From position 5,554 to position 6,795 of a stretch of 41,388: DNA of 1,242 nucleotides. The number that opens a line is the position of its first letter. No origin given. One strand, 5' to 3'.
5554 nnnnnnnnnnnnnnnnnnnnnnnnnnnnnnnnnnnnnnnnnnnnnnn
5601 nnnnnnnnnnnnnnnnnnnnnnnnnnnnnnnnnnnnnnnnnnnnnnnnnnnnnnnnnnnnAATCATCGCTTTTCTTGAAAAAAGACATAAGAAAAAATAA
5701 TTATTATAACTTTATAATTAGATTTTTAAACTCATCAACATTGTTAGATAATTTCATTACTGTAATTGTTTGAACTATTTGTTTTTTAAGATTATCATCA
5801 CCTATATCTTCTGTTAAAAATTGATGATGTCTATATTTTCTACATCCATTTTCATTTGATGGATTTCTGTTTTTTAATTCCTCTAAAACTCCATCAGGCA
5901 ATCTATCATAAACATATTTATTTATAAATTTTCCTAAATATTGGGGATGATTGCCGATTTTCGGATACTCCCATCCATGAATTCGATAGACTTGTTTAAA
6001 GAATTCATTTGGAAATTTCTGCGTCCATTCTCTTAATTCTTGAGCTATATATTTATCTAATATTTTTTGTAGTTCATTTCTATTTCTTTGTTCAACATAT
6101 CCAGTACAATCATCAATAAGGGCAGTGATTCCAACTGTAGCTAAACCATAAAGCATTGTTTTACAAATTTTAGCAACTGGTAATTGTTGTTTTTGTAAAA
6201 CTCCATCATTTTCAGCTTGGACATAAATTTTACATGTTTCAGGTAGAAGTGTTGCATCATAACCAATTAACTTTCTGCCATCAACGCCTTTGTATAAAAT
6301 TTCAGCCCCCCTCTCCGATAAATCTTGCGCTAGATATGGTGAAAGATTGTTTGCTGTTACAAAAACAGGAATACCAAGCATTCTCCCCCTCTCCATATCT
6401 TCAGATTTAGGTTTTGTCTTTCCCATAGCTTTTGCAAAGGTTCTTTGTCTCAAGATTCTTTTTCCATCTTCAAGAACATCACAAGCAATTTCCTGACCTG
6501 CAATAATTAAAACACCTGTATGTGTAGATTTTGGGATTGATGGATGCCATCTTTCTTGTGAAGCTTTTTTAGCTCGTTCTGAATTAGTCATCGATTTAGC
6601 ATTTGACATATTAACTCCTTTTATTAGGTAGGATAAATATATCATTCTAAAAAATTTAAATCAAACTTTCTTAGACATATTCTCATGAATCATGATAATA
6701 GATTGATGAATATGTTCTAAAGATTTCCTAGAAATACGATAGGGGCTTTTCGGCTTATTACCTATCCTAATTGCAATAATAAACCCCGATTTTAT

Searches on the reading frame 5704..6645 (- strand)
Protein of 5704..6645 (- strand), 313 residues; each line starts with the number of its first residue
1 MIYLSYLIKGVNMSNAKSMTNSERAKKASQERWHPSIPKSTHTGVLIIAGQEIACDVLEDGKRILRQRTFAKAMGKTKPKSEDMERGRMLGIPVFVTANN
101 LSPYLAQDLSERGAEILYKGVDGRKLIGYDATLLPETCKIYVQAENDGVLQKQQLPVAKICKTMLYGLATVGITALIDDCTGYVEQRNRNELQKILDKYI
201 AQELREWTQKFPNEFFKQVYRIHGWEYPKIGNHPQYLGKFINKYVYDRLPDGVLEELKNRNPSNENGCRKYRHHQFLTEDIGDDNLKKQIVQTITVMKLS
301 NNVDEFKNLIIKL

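Call 67: search_protein_families(library=phrogs, max_evalue=0.00001, proteins=[window:5704-6645:-])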
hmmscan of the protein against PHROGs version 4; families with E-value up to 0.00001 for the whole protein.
window:5704-6645:- (313 aa): 2 families
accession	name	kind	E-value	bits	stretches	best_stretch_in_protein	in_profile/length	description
phrog_2384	-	unknown function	2.9e-101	340.1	1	13-310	13-318/338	-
phrog_1136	-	unknown function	4.6e-10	40.6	1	186-303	107-220/244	-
